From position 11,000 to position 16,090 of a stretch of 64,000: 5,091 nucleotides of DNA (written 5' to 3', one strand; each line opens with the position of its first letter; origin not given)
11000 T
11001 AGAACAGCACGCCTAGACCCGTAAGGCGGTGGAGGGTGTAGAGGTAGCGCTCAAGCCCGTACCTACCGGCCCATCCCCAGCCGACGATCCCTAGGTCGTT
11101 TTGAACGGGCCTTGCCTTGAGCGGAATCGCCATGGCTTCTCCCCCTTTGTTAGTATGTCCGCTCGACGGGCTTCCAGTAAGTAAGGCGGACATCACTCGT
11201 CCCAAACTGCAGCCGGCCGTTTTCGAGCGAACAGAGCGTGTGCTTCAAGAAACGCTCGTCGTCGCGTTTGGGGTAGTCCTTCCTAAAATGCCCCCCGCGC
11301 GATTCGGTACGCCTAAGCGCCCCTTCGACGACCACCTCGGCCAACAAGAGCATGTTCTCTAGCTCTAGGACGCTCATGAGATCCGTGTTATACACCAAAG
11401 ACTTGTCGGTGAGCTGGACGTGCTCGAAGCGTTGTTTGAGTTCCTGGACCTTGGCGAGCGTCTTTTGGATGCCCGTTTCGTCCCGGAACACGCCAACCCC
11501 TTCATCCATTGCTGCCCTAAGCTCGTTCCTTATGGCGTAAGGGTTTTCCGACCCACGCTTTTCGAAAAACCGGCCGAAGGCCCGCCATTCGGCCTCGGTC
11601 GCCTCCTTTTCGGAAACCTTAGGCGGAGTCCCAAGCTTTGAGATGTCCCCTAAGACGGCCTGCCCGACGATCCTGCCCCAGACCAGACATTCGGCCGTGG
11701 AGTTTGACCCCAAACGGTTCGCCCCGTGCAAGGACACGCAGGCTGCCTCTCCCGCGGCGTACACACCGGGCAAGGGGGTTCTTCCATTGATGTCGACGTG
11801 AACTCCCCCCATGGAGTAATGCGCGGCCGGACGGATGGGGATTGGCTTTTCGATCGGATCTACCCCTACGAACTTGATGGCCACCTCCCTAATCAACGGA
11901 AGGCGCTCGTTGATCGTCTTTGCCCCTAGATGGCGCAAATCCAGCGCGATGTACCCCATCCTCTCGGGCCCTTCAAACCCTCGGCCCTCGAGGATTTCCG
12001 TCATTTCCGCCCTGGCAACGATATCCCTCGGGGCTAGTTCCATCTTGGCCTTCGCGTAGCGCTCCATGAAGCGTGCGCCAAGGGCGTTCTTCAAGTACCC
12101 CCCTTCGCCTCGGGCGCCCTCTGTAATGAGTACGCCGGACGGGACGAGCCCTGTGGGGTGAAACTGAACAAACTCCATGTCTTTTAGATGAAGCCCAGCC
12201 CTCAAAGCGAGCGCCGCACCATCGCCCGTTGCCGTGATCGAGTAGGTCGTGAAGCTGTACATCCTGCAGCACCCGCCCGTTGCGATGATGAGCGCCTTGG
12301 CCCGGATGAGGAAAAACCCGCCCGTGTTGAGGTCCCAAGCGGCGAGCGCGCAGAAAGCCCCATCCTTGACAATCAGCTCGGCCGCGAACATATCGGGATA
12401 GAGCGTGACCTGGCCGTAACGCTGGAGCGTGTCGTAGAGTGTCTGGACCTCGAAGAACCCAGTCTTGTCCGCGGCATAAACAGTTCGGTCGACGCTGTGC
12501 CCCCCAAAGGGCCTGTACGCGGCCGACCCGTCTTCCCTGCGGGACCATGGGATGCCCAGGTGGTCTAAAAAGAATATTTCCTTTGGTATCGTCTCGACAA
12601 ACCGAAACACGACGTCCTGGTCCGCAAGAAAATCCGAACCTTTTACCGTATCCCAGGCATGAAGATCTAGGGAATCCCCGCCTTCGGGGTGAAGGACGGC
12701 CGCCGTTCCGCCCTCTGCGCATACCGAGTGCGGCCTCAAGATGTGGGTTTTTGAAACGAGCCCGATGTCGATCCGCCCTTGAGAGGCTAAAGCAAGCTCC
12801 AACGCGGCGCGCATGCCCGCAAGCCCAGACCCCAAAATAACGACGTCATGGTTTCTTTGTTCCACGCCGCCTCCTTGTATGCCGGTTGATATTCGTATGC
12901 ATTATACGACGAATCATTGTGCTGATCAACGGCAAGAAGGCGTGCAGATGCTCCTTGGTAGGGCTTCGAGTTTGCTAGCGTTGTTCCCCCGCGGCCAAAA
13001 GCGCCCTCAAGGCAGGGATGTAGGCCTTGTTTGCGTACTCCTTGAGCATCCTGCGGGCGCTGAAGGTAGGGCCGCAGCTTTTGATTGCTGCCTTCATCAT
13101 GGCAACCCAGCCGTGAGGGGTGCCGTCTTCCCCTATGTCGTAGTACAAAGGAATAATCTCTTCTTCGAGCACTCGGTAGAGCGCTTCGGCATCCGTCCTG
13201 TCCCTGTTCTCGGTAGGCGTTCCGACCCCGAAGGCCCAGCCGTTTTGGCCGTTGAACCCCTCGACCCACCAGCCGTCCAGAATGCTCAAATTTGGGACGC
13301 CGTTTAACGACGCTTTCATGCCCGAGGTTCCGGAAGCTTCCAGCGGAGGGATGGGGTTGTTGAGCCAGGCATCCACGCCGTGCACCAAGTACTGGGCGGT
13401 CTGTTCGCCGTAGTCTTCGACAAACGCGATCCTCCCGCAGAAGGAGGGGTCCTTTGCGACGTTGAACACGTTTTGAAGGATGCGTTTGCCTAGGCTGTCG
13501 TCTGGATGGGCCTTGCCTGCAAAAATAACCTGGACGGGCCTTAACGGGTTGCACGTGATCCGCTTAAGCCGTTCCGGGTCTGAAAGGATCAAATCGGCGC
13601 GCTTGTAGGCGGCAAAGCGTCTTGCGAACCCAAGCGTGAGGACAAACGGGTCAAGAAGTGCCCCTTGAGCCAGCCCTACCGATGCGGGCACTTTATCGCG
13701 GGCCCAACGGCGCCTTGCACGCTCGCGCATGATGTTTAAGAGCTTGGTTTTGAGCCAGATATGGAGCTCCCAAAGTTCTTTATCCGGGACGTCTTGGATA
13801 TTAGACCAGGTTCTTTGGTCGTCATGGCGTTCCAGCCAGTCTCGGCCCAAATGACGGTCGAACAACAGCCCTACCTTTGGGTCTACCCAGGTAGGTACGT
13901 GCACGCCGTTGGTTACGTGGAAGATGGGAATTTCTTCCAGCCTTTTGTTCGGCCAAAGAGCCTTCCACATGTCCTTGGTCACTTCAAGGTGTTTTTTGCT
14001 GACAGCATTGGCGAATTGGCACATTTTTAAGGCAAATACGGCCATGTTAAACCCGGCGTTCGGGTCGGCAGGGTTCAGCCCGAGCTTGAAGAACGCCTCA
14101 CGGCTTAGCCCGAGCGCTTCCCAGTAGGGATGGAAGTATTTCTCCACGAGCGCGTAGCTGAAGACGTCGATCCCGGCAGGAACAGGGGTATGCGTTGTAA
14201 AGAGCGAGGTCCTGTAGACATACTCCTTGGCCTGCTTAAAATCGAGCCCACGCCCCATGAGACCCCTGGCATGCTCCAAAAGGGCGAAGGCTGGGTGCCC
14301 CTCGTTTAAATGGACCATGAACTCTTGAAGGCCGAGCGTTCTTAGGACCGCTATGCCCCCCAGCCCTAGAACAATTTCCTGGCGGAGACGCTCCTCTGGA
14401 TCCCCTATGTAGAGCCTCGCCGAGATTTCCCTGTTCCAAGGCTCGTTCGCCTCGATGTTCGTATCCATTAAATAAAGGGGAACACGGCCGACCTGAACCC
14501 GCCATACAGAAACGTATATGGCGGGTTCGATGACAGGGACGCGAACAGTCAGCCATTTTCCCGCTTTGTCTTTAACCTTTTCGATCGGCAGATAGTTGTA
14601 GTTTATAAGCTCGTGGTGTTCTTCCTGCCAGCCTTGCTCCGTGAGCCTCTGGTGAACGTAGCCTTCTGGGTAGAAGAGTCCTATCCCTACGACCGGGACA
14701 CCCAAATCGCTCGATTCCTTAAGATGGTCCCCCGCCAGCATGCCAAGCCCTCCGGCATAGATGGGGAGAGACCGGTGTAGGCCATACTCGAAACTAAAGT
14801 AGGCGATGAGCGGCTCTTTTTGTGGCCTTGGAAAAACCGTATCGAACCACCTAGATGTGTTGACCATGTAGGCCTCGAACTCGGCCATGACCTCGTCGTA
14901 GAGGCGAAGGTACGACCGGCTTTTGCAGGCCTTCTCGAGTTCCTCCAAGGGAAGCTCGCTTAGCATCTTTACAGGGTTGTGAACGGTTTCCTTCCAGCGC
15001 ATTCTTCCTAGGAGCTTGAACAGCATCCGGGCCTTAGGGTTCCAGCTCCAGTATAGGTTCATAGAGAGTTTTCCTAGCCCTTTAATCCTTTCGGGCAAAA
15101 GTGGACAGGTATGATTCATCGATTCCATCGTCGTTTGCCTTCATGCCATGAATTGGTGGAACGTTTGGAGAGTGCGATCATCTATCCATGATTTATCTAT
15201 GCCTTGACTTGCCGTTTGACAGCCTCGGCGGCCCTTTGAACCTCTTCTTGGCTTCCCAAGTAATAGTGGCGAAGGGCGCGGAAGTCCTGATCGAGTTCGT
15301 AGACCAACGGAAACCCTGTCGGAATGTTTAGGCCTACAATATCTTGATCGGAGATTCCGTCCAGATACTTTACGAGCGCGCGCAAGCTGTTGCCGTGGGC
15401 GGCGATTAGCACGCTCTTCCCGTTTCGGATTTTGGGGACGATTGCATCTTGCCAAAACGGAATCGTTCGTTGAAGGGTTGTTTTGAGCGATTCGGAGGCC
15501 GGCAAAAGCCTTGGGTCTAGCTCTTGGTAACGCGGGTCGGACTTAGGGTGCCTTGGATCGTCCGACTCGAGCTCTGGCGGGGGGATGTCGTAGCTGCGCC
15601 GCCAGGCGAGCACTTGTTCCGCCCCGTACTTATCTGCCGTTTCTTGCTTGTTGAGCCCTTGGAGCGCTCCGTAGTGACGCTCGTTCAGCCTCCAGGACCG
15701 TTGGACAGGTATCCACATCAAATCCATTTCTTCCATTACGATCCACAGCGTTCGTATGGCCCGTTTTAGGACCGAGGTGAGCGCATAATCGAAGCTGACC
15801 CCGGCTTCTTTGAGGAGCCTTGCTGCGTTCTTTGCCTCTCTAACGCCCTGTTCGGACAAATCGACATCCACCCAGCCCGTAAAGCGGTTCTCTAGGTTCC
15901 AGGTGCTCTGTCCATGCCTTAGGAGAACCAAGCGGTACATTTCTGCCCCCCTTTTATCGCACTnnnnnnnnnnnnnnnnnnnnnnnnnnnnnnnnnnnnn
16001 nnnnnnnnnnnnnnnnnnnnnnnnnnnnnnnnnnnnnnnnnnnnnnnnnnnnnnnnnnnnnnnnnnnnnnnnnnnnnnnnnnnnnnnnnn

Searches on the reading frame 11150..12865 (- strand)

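Call 35: search_protein_families(library=pfam, proteins=[window:11150-12865:-], max_evalue=0.00001)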
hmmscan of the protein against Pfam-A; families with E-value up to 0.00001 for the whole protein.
window:11150-12865:- (571 aa): 3 families
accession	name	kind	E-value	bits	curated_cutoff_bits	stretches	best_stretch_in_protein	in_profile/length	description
PF00890.30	FAD_binding_2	-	2e-100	337.3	20.4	1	7-389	1-413/414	FAD binding domain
PF02910.25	Succ_DH_flav_C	-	3e-42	144.1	20.8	1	446-571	1-130/130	Fumarate reductase flavoprotein C-term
PF07992.20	Pyr_redox_2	-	1.2e-07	31.9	26.1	0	6-37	1-29/291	Pyridine nucleotide-disulphide oxidoreductase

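Call 56: search_protein_families(library=ncbifam, proteins=[window:11150-12865:-], max_evalue=1e-10)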
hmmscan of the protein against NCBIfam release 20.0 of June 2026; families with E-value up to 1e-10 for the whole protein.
window:11150-12865:- (571 aa): 27 families (the best 25 are shown)
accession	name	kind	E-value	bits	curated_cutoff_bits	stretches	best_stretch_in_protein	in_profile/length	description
NF004724.0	PRK06069.1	subfamily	9.3e-255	846.2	826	1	2-571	2-577/577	succinate dehydrogenase/fumarate reductase flavoprotein subunit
TIGR01812.1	sdhA_frdA_Gneg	subfamily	2e-220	733.1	567.3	1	7-571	1-568/568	succinate dehydrogenase or fumarate reductase, flavoprotein subunit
NF004613.0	PRK05945.1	equivalog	7.4e-181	602.6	824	1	5-571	3-575/575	succinate dehydrogenase/fumarate reductase flavoprotein subunit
NF006686.0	PRK09231.1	equivalog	1.2e-180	602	854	1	1-571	1-581/598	fumarate reductase (quinol) flavoprotein subunit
TIGR01176.1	fum_red_Fp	equivalog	9.6e-177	589.1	932.7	1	5-571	3-579/580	fumarate reductase (quinol) flavoprotein subunit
TIGR01816.1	sdhA_forward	equivalog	1.8e-169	564.6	727.35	1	5-560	2-568/584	succinate dehydrogenase flavoprotein subunit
NF005037.0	PRK06452.1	equivalog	2.3e-161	538.2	862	1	1-571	1-566/566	succinate dehydrogenase flavoprotein subunit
NF042982.1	MFR_Fp_SdhA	equivalog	3.7e-153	511.2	1100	1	6-565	48-607/612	8-methylmenaquinol:fumarate reductase flavoprotein subunit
NF004900.0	PRK06263.1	equivalog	2.4e-136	455.5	718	1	4-547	6-536/546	fumarate reductase (CoM/CoB) subunit TfrA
NF006383.0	PRK08626.1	equivalog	9.4e-136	453.7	663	1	3-550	3-572/657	fumarate reductase flavoprotein subunit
NF005866.0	PRK07803.1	equivalog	3.4e-117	392.2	819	2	273-548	315-585/631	fumarate reductase/succinate dehydrogenase flavoprotein subunit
NF006392.0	PRK08641.1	equivalog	1.9e-115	386.7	855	1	5-571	3-579/593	succinate dehydrogenase flavoprotein subunit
TIGR00551.1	nadB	equivalog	1.6e-112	376.7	452.75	1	6-532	3-489/489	L-aspartate oxidase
NF005636.0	PRK07395.1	subfamily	2.2e-110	369.5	723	1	4-545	11-547/560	L-aspartate oxidase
NF005867.0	PRK07804.1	equivalog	2.1e-108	362.9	639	1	4-550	17-534/548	L-aspartate oxidase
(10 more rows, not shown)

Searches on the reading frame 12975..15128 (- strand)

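Call 8: search_protein_families(library=pfam, proteins=[window:12975-15128:-], max_evalue=0.00001)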
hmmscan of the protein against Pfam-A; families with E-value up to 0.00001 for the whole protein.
window:12975-15128:- (717 aa): 2 families
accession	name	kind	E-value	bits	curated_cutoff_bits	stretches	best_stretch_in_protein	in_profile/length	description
PF11897.13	DUF3417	-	2.5e-32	112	25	1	11-121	1-109/109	Protein of unknown function (DUF3417)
PF00343.26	Phosphorylase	-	5.6e-27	94.8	27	1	268-623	216-583/713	Carbohydrate phosphorylase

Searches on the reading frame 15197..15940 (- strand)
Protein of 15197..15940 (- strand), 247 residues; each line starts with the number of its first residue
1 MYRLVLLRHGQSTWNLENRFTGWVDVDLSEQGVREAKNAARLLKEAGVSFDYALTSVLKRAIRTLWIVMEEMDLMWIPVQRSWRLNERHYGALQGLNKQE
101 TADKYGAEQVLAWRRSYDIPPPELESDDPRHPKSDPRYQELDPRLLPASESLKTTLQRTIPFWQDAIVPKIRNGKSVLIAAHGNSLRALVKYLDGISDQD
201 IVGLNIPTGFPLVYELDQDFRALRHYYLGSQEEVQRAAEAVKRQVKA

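Call 8: search_protein_families(library=pfam, proteins=[window:15197-15940:-], max_evalue=0.00001)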
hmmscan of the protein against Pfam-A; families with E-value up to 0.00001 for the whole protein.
window:15197-15940:- (247 aa): 1 family
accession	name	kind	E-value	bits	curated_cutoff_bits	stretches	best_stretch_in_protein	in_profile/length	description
PF00300.27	His_Phos_1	-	1e-34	120.4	21.7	1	4-126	1-118/194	Histidine phosphatase superfamily (branch 1)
